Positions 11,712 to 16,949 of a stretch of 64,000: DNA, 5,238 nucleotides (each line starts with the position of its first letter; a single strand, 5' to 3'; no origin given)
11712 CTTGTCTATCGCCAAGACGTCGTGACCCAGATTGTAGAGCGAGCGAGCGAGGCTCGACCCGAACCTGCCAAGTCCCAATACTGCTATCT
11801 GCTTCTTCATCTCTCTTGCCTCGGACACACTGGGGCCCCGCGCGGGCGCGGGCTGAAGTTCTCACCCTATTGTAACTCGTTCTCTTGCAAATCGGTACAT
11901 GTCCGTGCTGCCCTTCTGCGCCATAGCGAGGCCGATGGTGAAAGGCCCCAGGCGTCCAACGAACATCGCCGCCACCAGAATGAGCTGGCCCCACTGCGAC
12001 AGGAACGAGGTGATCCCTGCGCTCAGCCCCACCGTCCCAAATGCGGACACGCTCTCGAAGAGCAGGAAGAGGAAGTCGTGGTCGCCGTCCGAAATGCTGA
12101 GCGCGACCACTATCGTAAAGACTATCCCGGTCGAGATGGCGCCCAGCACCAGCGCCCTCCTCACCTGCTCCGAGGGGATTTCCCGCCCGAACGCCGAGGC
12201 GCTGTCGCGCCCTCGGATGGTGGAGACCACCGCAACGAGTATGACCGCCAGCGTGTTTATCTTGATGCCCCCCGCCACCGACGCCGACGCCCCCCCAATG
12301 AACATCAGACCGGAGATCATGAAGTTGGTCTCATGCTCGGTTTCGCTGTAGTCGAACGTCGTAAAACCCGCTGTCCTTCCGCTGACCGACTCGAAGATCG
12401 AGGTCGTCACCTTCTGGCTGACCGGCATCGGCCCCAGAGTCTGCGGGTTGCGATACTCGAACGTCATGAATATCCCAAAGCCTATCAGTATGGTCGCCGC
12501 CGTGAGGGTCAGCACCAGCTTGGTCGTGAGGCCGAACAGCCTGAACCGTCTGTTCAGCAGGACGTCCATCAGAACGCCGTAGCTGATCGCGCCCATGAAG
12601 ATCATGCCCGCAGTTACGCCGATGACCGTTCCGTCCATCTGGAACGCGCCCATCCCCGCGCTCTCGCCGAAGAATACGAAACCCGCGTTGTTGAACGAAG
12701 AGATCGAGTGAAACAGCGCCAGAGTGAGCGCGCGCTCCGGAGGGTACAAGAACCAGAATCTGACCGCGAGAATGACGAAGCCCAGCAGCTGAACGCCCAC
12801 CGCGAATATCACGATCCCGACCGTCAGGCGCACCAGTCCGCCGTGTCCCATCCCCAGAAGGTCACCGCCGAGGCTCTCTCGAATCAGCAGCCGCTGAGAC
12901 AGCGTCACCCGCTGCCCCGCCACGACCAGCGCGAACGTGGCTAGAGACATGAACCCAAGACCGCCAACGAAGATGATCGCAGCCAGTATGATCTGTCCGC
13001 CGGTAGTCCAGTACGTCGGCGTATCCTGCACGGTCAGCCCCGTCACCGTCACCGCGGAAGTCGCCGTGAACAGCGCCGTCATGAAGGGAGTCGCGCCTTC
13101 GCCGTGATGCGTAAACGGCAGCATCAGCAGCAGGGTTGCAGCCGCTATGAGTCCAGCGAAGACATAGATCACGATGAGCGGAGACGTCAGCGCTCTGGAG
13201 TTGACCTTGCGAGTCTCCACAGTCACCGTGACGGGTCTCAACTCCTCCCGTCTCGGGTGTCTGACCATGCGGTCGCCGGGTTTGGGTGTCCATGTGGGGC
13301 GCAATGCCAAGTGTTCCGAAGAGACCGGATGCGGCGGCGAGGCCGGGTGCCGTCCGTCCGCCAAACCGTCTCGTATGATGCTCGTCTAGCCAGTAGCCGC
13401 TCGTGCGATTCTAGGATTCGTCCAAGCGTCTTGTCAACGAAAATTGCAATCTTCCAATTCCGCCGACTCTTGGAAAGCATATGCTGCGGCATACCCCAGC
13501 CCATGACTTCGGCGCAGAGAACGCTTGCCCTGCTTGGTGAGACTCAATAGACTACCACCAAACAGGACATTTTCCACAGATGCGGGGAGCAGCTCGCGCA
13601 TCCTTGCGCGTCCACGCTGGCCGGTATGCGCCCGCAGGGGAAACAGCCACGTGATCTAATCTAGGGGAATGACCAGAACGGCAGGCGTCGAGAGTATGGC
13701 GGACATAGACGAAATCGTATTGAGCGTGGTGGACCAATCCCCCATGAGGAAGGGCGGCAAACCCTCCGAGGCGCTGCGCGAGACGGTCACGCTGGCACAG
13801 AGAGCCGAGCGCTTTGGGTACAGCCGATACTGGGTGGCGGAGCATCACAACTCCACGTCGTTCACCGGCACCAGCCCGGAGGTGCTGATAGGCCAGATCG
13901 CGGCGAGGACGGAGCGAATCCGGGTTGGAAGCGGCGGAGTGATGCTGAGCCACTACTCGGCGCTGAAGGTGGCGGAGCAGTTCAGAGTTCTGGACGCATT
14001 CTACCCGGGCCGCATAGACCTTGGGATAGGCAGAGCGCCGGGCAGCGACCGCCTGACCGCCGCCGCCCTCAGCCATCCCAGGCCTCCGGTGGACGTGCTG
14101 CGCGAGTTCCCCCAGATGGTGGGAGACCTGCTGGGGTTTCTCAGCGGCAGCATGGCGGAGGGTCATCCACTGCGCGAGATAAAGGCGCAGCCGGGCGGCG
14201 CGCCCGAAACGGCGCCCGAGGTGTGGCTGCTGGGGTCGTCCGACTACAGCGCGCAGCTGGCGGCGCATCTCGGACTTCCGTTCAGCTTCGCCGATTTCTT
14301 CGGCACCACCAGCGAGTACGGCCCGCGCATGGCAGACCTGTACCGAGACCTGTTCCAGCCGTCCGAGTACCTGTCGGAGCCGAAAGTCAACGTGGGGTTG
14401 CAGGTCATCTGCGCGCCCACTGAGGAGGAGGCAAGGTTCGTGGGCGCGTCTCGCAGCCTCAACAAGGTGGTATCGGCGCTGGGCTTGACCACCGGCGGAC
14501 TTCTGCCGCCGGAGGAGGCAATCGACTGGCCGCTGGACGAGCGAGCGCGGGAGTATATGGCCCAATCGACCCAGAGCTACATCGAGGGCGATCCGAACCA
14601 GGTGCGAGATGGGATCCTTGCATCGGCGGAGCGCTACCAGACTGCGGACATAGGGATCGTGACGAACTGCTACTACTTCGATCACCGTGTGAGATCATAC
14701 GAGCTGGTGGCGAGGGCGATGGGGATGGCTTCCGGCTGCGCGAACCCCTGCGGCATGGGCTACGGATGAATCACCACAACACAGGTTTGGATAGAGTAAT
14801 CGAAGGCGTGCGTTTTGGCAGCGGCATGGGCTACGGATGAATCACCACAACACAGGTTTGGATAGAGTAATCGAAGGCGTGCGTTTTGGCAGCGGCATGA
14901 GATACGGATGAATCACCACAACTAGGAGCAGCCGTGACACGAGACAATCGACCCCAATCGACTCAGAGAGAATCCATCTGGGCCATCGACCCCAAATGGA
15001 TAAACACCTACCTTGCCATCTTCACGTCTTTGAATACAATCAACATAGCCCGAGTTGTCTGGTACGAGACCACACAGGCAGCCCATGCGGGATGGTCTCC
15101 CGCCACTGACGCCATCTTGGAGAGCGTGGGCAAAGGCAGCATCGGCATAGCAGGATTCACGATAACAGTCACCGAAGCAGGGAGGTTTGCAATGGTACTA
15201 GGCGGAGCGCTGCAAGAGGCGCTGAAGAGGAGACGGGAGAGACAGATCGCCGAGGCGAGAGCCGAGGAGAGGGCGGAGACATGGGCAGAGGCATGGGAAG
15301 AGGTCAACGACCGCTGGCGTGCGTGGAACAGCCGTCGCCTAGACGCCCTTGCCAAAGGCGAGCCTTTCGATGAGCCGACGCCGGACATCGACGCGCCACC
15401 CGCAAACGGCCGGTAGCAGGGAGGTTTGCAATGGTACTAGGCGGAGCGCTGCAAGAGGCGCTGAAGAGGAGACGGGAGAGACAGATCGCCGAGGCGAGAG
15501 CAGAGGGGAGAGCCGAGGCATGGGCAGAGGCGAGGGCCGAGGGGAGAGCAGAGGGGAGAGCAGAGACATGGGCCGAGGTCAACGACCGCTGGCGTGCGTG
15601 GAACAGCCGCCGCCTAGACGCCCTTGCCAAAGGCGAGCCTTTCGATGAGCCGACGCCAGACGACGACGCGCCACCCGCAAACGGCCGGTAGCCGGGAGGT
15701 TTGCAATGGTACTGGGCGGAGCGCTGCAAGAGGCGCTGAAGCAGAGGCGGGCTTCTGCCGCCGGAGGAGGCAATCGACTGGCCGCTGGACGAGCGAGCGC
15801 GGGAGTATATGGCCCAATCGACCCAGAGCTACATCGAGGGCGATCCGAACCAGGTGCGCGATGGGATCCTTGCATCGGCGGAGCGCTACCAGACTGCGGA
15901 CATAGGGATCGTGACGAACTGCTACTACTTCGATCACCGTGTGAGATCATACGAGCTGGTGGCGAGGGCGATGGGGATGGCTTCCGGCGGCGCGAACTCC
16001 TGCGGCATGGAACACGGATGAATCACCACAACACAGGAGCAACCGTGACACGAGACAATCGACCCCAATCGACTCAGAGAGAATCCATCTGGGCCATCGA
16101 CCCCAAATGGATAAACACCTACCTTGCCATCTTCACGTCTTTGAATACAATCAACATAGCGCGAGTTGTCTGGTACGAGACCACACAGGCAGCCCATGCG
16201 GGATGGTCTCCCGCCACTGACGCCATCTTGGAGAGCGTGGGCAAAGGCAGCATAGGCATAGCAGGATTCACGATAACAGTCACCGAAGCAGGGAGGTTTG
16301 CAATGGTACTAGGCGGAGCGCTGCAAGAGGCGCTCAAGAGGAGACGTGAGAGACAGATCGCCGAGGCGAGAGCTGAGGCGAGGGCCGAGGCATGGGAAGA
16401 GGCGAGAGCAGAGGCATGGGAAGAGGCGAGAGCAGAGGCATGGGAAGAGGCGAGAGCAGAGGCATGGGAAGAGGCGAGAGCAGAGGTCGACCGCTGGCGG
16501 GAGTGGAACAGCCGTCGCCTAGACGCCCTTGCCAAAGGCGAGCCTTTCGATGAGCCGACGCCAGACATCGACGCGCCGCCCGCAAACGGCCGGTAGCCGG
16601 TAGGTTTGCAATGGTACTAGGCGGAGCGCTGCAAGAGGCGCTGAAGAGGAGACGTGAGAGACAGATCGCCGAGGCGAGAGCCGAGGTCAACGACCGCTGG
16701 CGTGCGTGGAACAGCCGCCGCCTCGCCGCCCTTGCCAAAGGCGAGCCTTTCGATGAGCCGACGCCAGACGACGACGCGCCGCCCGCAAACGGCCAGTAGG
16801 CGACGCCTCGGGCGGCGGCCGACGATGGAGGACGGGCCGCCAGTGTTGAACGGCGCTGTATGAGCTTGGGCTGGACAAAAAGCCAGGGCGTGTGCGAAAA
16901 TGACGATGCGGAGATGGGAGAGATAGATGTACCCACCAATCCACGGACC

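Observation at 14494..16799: Tandem segmental duplication carrying an LLM gene 3' fragment and a small membrane/coiled-coil gene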

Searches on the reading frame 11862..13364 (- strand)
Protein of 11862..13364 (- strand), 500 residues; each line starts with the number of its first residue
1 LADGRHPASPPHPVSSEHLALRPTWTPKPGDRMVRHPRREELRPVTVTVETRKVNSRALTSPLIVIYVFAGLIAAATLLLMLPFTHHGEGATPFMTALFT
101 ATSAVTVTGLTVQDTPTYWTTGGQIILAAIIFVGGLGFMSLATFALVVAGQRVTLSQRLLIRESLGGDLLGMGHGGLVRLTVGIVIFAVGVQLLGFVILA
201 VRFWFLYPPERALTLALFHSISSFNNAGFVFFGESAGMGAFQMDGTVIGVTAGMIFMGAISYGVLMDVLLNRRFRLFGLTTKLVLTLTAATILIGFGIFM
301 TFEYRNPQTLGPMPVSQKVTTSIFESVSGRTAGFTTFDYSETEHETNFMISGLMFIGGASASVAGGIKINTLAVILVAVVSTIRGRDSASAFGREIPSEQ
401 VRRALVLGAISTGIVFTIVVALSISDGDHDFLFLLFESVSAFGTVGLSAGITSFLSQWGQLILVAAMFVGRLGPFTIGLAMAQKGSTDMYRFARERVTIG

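Call 6: search_protein_families(library=pfam, proteins=[window:11862-13364:-], max_evalue=0.1)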
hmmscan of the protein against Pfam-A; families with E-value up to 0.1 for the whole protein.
window:11862-13364:- (500 aa): 1 family
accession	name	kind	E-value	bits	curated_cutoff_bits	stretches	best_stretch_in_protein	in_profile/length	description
PF02386.22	TrkH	-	1.4e-52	179.3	27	1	60-484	34-493/502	Cation transport protein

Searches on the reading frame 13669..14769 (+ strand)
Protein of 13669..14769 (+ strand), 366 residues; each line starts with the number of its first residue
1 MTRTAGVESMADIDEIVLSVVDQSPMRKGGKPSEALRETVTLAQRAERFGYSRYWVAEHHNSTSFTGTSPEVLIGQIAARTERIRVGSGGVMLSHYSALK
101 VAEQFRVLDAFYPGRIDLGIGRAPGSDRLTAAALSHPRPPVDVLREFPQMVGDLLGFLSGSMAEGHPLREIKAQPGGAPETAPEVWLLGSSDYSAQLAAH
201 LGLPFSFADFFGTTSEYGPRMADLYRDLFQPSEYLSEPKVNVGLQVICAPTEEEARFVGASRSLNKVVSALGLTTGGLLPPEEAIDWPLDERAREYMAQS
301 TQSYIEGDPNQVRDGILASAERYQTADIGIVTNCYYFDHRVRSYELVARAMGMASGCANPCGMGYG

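Call 6: search_protein_families(library=pfam, proteins=[window:13669-14769:+], max_evalue=0.1)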
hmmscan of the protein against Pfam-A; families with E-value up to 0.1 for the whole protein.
window:13669-14769:+ (366 aa): 1 family
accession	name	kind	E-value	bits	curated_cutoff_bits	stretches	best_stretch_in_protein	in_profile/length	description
PF00296.26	Bac_luciferase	-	7.3e-37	127.8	27.9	1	23-321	11-309/314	Luciferase-like monooxygenase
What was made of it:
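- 13669..14769 (+): Intact luciferase-like monooxygenase gene (366 aa, MsnO8 family). Its last 92 codons (14494-14769) are the left end of the duplicated unit. Pfam Bac_luciferase E 7e-37 (call 6).
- On MsnO8-family luciferase-like monooxygenase (gene 13669-14769): Pfam Bac_luciferase scores 127.8 bits (call 6).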

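Call 31: search_protein_families(library=ncbifam, proteins=[window:13669-14769:+], max_evalue=1)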
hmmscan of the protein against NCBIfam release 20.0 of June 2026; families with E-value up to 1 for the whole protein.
window:13669-14769:+ (366 aa): 25 families
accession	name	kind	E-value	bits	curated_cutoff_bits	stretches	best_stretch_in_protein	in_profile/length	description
TIGR03558.1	oxido_grp_1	subfamily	9.1e-108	360.3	166.95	1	18-349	1-324/325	MsnO8 family LLM class oxidoreductase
NF007802.0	PRK10508.1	equivalog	9.7e-73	245.1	540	1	15-348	5-327/335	luciferase-like monooxygenase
TIGR04027.1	LLM_KPN_01858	hypoth_equivalog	9.5e-17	60.9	412.9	1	40-127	23-111/326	putative FMN-dependent luciferase-like monooxygenase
TIGR03858.1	LLM_2I7G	subfamily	1.7e-16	60.2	462.25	2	31-123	20-111/337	Atu2307/SP_0267 family LLM class monooxygenase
TIGR04036.1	LLM_CE1758_fam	subfamily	9.5e-15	54.3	479.1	1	31-123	20-113/355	CE1758 family FMN-dependent luciferase-like monooxygenase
TIGR04020.1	seco_metab_LLM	subfamily_domain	9.6e-10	38.1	244.45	1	41-122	23-105/341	MupA/Atu3671 family FMN-dependent luciferase-like monooxygenase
TIGR03857.1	F420_MSMEG_2249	hypoth_equivalog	1.3e-08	34.5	218.4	1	36-125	13-97/329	TIGR03857 family LLM class F420-dependent oxidoreductase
TIGR03620.1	F420_MSMEG_4141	subfamily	3.4e-08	33.2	219.8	1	32-130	13-101/280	TIGR03620 family F420-dependent LLM class oxidoreductase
NF002619.0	PRK02271.1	equivalog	6.6e-08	32.2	276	1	32-147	9-117/329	5,10-methylenetetrahydromethanopterin reductase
NF052254.1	luciferase_Alph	exception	8.7e-08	31.7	600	1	33-123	18-108/354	luciferase subunit alpha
TIGR03560.1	F420_Rv1855c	subfamily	2.2e-07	30.9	231.4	1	30-136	6-118/227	TIGR03560 family F420-dependent LLM class oxidoreductase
TIGR03621.1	F420_MSMEG_2516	subfamily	3.1e-07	29.8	213.15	1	34-155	11-129/295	TIGR03621 family F420-dependent LLM class oxidoreductase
TIGR03559.1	F420_Rv3520c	subfamily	3.7e-07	29.5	335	1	35-122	11-92/325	LLM class F420-dependent oxidoreductase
TIGR03619.1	F420_Rv2161c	subfamily_domain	5.7e-07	29.4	166.9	1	41-121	2-97/247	TIGR03619 family F420-dependent LLM class oxidoreductase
TIGR03571.1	lucif_BA3436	subfamily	1.8e-06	27.5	303.9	1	25-121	18-120/304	TIGR03571 family LLM class oxidoreductase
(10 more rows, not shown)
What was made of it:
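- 13669..14769 (+): NCBIfam TIGR03558 scores 360 bits against a cut-off of 167 (call 31).
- On MsnO8-family luciferase-like monooxygenase (gene 13669-14769): TIGR03558 scores 360.3 bits against a cut-off of 166.95, covering profile positions 1-324 of 325 (call 31).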

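Call 51: list_cluster_members(proteins=[P0001, P0041, window:13669-14769:+, window:16045-16596:+])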
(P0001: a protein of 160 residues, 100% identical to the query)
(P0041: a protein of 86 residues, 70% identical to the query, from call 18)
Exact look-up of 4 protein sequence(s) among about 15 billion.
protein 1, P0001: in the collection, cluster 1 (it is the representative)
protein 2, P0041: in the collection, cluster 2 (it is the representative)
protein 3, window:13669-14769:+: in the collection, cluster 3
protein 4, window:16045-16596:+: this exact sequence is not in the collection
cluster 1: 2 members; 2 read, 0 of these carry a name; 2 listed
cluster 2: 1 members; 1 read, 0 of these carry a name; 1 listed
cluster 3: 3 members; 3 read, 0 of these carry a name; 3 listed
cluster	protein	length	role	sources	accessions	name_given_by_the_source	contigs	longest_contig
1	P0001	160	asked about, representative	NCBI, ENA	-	-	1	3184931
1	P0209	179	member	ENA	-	-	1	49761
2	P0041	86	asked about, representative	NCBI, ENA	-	-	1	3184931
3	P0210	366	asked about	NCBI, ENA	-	-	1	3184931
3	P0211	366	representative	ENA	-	-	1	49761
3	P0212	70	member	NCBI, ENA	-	-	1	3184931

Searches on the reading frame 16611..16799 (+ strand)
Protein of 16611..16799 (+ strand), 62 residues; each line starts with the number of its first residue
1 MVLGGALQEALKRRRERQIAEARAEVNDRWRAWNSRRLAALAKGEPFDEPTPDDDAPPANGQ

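Call 6: search_protein_families(library=pfam, proteins=[window:16611-16799:+], max_evalue=0.1)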
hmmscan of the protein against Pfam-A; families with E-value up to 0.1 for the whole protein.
window:16611-16799:+ (62 aa): 1 family
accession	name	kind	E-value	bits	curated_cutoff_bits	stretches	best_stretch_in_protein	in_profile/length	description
PF19380.4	DUF5955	-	0.043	14.7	27.1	1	6-44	10-45/88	Family of unknown function (DUF5955)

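Call 18: find_homologous_proteins(query=window:16611-16799:+, max_evalue=10)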
Query window:16611-16799:+ (62 aa): 19 proteins with E <= 10 among 20 candidates.
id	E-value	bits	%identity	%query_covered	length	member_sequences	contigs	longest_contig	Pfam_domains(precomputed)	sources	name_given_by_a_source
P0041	2.7e-26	108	70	100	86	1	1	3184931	-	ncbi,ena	-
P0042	4.0e-25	104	89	100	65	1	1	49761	-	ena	-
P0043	1.5e-24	102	74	100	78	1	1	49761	-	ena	-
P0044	3.1e-23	98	71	100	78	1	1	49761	-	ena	-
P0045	3.6e-19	86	67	98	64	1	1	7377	-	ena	-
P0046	3.6e-15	73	61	100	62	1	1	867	-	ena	-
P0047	5.3e-14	69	62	100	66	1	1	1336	-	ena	-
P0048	7.5e-14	69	56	100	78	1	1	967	-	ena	-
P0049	2.7e-13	67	51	100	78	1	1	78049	-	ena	-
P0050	1.0e-12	65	49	100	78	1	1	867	-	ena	-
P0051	5.4e-12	63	61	85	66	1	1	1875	-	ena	-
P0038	6.3e-12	63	46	100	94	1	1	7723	-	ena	-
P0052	3.2e-11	61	54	100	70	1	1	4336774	-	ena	-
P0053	5.2e-11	60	61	85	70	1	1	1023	-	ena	-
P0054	4.4e-9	54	49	89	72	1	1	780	-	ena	-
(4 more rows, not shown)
